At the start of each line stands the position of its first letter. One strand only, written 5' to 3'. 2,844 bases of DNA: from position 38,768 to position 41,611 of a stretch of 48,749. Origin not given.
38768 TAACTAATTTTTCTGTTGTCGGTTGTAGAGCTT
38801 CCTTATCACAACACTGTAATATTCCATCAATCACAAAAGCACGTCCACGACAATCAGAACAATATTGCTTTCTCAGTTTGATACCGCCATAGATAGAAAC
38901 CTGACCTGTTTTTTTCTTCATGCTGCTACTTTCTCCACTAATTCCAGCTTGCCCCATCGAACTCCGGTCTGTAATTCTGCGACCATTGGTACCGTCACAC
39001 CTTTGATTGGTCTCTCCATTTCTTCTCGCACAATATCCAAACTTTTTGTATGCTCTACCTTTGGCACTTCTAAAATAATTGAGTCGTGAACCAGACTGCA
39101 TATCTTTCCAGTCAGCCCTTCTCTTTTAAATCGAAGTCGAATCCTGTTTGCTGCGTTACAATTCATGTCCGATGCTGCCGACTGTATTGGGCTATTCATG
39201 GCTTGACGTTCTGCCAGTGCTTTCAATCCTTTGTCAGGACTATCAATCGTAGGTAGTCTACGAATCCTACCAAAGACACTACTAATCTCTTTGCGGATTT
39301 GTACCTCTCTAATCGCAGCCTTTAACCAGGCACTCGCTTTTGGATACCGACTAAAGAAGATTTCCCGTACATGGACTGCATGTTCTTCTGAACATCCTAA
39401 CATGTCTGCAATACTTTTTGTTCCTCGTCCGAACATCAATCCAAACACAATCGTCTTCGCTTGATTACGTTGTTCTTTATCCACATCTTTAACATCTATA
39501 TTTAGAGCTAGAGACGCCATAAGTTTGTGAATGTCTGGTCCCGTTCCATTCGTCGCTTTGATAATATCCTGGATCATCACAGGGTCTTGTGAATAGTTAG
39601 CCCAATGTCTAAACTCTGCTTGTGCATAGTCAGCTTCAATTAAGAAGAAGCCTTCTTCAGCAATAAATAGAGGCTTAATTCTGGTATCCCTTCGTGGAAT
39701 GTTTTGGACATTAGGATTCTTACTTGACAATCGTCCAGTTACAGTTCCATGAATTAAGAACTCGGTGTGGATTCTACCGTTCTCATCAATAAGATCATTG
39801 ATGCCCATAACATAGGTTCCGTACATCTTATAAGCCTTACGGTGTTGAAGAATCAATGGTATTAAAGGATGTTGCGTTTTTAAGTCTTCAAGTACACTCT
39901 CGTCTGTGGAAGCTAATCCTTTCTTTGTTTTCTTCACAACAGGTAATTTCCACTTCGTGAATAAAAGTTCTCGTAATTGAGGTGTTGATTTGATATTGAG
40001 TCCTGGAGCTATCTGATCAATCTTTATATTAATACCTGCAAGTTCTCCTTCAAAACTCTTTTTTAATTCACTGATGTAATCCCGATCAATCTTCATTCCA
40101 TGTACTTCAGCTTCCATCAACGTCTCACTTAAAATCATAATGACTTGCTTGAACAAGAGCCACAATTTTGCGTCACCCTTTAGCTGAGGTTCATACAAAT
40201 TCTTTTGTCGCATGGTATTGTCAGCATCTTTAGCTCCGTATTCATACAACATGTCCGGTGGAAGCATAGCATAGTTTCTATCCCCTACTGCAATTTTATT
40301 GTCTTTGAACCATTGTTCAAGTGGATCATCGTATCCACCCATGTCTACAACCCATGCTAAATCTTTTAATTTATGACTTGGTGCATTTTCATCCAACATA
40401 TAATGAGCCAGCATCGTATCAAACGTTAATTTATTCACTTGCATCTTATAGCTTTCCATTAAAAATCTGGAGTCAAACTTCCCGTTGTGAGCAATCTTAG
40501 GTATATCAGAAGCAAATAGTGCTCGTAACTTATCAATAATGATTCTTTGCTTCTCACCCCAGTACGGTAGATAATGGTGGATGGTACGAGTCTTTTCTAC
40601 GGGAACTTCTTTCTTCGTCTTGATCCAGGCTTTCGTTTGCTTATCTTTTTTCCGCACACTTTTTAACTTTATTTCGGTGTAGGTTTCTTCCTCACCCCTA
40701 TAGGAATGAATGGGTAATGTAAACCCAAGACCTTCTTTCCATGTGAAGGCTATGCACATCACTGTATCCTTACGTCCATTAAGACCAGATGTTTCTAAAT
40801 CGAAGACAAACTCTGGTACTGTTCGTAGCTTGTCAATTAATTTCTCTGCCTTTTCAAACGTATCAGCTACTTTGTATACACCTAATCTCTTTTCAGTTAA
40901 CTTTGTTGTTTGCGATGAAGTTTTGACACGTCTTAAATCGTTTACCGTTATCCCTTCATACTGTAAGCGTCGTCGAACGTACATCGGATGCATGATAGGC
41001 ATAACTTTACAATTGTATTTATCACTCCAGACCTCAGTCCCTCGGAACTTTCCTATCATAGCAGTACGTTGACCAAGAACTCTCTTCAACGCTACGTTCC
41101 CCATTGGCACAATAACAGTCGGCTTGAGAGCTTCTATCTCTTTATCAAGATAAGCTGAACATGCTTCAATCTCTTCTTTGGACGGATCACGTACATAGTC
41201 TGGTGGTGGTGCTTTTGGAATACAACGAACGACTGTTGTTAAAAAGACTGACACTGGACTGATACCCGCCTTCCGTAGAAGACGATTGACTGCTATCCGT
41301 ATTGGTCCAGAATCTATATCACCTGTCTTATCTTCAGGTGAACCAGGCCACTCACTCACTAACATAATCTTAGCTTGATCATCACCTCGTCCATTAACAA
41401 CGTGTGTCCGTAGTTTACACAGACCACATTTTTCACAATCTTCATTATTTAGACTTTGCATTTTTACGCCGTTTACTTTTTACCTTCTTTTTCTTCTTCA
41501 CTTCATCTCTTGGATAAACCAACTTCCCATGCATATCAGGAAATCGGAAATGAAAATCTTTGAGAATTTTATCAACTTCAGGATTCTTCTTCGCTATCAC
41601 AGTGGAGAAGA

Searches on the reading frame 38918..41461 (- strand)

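Call 14: search_protein_families(library=phrogs, max_evalue=0.001, proteins=[window:38918-41461:-])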
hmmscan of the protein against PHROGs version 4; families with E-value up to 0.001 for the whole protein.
window:38918-41461:- (847 aa): 12 families
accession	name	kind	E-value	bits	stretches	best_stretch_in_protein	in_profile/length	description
phrog_17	-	DNA, RNA and nucleotide metabolism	1.9e-142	477.8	1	26-844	476-1238/1445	DNA polymerase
phrog_2573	-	DNA, RNA and nucleotide metabolism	2.1e-35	123.5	1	594-817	4-247/336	DNA polymerase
phrog_12241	-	DNA, RNA and nucleotide metabolism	8.4e-27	95.3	1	290-593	194-498/502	DNA polymerase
phrog_5995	-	DNA, RNA and nucleotide metabolism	6.7e-23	82.5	1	673-837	2-176/236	DNA polymerase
phrog_15971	-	DNA, RNA and nucleotide metabolism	1.6e-20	74.6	1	445-749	11-292/376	DNA polymerase I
phrog_9556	-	DNA, RNA and nucleotide metabolism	4.3e-12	46.7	1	512-588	352-439/441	DNA polymerase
phrog_10285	-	DNA, RNA and nucleotide metabolism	3.7e-11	43.6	1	580-721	27-168/321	DNA polymerase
phrog_4008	-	DNA, RNA and nucleotide metabolism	1.4e-10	41.9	1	91-269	76-261/281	DNA polymerase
phrog_4335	-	unknown function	2.6e-08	34.5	1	8-131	250-368/421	-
phrog_35406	-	DNA, RNA and nucleotide metabolism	2.5e-05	24.6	1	626-800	70-247/320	DNA polymerase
phrog_23226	-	DNA, RNA and nucleotide metabolism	3.3e-05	23.5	1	562-639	292-373/611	DNA polymerase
phrog_192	-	DNA, RNA and nucleotide metabolism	0.0005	20.5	0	308-369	177-241/397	DNA polymerase exonuclease subunit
